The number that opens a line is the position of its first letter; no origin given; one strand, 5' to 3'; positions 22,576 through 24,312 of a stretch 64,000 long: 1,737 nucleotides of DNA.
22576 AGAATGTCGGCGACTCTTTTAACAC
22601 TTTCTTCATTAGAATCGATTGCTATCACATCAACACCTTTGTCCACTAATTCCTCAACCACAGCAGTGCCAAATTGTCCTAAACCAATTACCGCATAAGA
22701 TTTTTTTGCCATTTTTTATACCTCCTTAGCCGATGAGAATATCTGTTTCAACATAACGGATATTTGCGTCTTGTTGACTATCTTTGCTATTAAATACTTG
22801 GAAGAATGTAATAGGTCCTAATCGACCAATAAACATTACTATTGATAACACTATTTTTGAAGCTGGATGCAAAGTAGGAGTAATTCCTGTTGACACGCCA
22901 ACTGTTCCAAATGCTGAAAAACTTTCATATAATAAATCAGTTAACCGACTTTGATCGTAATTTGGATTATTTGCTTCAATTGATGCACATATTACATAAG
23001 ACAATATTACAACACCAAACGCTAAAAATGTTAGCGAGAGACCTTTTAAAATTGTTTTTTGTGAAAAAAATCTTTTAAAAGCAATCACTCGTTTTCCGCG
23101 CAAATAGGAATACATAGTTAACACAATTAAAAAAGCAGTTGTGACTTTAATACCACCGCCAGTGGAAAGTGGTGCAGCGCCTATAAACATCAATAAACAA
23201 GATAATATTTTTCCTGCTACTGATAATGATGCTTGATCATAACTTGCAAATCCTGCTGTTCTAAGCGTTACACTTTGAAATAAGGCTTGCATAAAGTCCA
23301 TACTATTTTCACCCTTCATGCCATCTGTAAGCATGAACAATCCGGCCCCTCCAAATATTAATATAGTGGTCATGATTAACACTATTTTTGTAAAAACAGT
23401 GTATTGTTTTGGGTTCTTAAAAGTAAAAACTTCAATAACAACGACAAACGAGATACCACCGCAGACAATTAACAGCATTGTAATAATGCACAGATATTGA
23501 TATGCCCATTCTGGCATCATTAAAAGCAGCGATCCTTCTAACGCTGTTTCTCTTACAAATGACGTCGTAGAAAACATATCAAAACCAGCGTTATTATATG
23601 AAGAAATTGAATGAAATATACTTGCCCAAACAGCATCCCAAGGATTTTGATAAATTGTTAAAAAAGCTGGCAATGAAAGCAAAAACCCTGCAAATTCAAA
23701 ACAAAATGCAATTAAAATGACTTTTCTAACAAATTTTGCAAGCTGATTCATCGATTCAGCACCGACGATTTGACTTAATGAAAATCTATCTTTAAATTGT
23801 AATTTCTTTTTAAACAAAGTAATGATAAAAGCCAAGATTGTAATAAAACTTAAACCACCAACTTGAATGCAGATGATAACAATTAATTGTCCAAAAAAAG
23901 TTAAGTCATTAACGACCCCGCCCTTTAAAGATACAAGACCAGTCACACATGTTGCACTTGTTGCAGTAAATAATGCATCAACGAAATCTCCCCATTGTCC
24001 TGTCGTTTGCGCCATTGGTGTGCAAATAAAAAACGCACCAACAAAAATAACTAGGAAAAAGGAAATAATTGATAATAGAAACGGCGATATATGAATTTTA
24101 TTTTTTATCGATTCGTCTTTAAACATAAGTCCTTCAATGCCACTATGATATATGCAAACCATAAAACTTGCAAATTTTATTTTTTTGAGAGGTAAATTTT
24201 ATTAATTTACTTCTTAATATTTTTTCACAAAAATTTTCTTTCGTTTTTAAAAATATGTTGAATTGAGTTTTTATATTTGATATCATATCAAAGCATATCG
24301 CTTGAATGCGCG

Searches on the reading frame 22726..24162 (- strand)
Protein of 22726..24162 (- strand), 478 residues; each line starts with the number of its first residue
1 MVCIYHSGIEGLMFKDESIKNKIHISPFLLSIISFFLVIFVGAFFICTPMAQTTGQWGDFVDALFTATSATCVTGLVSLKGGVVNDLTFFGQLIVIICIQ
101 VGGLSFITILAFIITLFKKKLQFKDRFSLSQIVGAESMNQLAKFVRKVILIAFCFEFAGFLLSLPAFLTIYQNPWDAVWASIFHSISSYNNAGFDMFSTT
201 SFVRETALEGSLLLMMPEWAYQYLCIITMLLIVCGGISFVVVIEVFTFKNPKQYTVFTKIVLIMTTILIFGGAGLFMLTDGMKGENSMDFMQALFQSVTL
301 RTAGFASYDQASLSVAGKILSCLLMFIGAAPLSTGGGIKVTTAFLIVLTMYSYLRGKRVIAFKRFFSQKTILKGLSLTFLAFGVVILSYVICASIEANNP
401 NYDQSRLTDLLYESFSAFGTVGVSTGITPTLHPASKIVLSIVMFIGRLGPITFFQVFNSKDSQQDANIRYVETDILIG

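Call 103: search_protein_families(library=pfam, proteins=[window:22726-24162:-], max_evalue=0.00001)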
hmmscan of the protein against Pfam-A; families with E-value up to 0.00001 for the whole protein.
window:22726-24162:- (478 aa): 1 family
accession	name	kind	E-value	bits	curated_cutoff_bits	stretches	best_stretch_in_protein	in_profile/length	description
PF02386.22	TrkH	-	4.3e-43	148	27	1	55-466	58-498/502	Cation transport protein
